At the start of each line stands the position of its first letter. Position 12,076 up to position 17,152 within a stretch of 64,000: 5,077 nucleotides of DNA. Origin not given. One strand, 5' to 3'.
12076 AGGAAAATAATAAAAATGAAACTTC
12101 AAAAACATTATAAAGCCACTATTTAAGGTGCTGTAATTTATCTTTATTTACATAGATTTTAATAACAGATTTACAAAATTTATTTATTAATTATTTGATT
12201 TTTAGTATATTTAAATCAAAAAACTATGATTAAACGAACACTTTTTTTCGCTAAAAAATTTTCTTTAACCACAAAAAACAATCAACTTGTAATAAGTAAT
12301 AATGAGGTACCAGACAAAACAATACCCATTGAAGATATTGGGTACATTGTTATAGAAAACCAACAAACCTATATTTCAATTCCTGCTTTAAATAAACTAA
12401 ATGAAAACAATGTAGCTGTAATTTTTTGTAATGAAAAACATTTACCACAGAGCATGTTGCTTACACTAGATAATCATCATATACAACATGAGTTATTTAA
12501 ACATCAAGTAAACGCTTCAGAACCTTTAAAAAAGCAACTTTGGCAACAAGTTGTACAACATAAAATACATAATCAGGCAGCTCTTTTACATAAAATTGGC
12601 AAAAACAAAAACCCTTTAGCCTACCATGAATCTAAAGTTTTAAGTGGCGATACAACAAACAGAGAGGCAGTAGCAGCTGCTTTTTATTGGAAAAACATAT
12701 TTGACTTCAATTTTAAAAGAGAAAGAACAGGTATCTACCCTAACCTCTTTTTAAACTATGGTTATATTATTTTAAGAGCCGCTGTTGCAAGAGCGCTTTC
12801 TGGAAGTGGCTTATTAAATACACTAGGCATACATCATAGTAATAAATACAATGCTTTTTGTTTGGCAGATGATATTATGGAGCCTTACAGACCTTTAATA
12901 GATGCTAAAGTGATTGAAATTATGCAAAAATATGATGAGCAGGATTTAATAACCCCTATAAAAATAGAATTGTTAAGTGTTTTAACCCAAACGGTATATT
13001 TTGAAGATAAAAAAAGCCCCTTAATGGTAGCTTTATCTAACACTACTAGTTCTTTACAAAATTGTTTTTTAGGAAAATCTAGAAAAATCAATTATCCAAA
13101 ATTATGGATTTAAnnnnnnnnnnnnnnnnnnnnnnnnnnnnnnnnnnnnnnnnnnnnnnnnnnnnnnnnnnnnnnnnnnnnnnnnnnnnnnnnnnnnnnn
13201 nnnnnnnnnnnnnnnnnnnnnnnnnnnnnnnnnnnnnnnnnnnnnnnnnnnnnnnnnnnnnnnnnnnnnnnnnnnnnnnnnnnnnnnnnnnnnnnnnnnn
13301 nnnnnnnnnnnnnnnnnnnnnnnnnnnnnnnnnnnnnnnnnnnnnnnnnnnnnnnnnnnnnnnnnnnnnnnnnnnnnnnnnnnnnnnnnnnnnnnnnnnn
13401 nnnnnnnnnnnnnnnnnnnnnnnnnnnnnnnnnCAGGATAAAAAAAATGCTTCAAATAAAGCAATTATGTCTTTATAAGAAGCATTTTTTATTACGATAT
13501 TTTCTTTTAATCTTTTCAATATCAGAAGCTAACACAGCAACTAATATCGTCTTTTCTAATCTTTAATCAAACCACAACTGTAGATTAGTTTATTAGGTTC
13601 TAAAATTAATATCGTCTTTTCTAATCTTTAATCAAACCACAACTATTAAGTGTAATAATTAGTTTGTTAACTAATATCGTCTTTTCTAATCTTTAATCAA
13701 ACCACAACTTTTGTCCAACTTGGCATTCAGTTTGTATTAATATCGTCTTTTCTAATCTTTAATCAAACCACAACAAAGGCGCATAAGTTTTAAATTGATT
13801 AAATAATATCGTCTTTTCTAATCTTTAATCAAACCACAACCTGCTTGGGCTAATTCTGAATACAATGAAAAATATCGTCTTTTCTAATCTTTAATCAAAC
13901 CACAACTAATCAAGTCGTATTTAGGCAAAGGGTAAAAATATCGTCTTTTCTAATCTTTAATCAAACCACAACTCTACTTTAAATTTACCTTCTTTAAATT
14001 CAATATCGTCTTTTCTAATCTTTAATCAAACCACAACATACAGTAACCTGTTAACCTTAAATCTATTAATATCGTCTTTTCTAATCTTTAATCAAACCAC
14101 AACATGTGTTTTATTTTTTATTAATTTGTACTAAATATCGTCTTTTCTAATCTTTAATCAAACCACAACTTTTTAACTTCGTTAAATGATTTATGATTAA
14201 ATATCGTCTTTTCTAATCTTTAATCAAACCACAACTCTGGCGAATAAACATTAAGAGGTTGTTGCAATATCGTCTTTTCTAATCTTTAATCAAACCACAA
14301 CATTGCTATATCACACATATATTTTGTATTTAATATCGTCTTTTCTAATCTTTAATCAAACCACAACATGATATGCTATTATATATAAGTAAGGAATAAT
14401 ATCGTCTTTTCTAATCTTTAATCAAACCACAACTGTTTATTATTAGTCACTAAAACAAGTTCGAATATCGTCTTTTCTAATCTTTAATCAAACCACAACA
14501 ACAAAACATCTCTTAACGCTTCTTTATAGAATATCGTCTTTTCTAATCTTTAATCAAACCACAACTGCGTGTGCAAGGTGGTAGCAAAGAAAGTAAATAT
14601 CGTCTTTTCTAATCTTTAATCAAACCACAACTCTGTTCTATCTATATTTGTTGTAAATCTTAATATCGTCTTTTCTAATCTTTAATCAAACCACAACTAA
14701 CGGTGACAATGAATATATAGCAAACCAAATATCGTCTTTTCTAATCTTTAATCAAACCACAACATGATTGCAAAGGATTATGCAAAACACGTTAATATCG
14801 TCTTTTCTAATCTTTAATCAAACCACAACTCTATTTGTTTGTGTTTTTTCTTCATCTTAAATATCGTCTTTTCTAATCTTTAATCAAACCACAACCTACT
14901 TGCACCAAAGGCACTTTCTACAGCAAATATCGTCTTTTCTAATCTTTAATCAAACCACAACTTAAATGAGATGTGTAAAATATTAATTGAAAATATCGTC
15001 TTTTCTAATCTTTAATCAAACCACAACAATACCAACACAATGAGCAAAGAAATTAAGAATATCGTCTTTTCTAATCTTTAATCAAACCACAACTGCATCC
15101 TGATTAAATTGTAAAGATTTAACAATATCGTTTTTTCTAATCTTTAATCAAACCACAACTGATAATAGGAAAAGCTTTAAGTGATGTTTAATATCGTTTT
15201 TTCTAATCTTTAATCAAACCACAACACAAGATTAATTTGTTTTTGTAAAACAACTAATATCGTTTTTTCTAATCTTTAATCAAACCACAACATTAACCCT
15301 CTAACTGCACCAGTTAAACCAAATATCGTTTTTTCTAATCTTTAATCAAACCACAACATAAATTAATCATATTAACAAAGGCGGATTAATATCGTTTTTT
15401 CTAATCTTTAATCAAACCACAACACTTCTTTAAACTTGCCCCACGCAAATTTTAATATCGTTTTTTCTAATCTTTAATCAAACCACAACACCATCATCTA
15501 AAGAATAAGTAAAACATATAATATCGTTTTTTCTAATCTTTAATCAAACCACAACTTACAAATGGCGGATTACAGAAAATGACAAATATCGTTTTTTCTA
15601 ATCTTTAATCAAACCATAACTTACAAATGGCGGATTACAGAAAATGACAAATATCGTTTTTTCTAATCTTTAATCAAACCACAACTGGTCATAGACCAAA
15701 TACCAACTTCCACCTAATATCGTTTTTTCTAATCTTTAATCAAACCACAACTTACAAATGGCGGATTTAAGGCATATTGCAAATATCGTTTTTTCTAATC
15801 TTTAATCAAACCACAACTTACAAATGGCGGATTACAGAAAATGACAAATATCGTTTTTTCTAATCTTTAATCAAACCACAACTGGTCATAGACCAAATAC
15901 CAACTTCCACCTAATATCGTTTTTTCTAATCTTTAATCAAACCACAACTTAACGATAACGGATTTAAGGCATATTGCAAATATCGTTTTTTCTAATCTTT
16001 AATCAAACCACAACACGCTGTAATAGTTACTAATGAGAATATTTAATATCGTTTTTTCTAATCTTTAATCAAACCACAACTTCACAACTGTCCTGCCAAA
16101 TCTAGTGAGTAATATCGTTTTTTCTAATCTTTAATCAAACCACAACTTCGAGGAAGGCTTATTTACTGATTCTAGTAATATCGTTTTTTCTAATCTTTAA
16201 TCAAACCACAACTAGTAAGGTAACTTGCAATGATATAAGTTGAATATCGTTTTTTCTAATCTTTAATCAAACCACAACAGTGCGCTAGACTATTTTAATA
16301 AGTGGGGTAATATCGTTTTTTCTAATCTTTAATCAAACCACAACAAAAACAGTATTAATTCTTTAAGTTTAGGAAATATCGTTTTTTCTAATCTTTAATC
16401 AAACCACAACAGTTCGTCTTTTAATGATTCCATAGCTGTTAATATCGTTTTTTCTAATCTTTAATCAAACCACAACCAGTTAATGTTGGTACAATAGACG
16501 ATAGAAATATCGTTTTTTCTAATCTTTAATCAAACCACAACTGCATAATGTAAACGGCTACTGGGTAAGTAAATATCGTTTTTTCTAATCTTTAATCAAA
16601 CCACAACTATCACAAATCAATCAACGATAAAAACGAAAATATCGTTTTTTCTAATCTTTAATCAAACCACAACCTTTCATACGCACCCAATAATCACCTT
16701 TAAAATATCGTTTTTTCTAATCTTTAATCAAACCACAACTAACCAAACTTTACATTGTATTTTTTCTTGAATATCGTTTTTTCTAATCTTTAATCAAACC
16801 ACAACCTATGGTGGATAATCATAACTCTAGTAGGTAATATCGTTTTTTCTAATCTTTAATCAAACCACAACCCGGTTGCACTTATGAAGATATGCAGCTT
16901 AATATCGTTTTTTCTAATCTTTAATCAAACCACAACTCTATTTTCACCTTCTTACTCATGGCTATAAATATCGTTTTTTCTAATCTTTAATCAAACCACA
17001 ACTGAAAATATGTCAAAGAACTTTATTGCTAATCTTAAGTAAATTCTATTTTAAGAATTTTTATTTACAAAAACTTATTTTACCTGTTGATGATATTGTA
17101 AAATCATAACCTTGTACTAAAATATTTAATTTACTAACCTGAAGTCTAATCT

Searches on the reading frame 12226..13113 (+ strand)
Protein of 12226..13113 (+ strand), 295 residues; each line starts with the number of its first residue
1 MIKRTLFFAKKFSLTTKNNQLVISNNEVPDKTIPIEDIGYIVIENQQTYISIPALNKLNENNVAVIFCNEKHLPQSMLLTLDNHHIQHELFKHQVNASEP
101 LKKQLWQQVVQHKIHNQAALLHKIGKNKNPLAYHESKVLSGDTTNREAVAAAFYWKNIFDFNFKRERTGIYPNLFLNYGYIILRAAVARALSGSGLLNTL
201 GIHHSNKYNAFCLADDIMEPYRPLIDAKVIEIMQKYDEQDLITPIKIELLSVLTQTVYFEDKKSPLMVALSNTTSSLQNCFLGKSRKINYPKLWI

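Call 9: search_protein_families(library=pfam, proteins=[window:12226-13113:+])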
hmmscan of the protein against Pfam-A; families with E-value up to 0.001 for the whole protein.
window:12226-13113:+ (295 aa): 1 family
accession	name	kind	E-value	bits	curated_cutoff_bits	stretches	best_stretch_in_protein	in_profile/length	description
PF01867.21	Cas_Cas1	-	1.2e-25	90.7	22.3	1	13-235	9-252/283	CRISPR associated protein Cas1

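Call 10: search_protein_families(library=ncbifam, proteins=[window:12226-13113:+])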
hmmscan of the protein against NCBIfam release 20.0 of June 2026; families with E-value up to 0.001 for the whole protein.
window:12226-13113:+ (295 aa): 9 families
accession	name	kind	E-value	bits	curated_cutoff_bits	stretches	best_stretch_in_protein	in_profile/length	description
TIGR03639.1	cas1_NMENI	exception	7e-88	294.5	120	1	3-277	1-277/278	type II CRISPR-associated endonuclease Cas1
TIGR00287.1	cas1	equivalog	9.8e-24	84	71.7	1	13-240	10-263/327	CRISPR-associated endonuclease Cas1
NF049935.1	cas4g_cas1g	exception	3.7e-17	62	560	1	11-235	223-470/546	CRISPR-associated endonuclease Cas4g/Cas1g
TIGR04093.1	cas1_CYANO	exception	5.7e-14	51.8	385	1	20-235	18-258/334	type I-D CRISPR-associated endonuclease Cas1d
TIGR03640.1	cas1_DVULG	exception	7.3e-11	41.8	385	2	173-226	201-254/340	type I-C CRISPR-associated endonuclease Cas1c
TIGR03983.1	cas1_MYXAN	equivalog_domain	1.2e-09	37.6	358.05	1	173-233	207-268/347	type I-MYXAN CRISPR-associated endonuclease Cas1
TIGR03641.1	cas1_HMARI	exception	2.1e-08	33.9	304.1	1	5-231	2-243/324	type I-B CRISPR-associated endonuclease Cas1b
TIGR04329.1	cas1_PREFRAN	exception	3.1e-06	26.5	300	1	7-234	11-251/317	type V CRISPR-associated endonuclease Cas1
TIGR03638.1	cas1_ECOLI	exception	4.5e-05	22.8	215.6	0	5-72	12-78/269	type I-E CRISPR-associated endonuclease Cas1e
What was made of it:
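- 12226..13113 (+): cas1 (295 aa), type II integrase subunit. TIGR03639 cas1_NMENI at 294.5 bits and Pfam Cas_Cas1 (calls 9, 10).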

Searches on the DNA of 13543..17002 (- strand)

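Call 27: search_dna_similar(query=window:13543-17002:-, collection=phages, mode=distant, max_evalue=1, max_rows=40)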
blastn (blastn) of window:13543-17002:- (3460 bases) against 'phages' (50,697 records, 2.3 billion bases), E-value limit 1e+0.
Records with a match: 8; places in all: 8; records where one place covers at least 80% of the query: 0.
Best place of each record, by identity: 90-95% 6; 80-90% 2.
By first word of the organism name: Staphylococcus 6; Klebsiella 2.
By host as written in the record: Staphylococcus aureus 6; Klebsiella pneumoniae K6453 1; Klebsiella pneumoniae KP13 1.
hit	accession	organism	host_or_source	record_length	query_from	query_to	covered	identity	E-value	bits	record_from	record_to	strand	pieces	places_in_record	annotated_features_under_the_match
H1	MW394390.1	Klebsiella phage vB_KpM_FBKp34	Klebsiella pneumoniae K6453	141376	3179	3220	1%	88.1%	7e-3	51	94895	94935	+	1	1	none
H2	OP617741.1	Klebsiella phage KP13-16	Klebsiella pneumoniae KP13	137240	3179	3220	1%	88.1%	7e-3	51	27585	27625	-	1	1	none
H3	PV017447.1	Staphylococcus phage CIFT_MFB_MRSA28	Staphylococcus aureus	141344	2997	3026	1%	93.3%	9e-2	46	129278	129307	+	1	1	hypothetical protein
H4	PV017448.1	Staphylococcus phage CIFT_MFB_MRSA32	Staphylococcus aureus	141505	2997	3026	1%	93.3%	9e-2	46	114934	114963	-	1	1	nuclease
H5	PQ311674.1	Staphylococcus phage CIFT_MFB_MRSA12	Staphylococcus aureus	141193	2997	3026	1%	93.3%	9e-2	46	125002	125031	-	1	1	hypothetical protein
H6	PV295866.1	Staphylococcus phage CIFT_MFB_MRSA13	Staphylococcus aureus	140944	2997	3026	1%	93.3%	9e-2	46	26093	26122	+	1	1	hypothetical protein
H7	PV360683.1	Staphylococcus phage CIFT_MFB_MRSA16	Staphylococcus aureus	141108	2997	3026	1%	93.3%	9e-2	46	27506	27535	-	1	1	hypothetical protein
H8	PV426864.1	Staphylococcus phage CIFT_MFB_MRSA21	Staphylococcus aureus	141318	2997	3026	1%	93.3%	9e-2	46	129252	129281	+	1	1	hypothetical protein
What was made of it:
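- Tried and rejected: BLAST of the whole array against 50,697 phage records gave only chance hits to Klebsiella and Staphylococcus phages (call 27).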
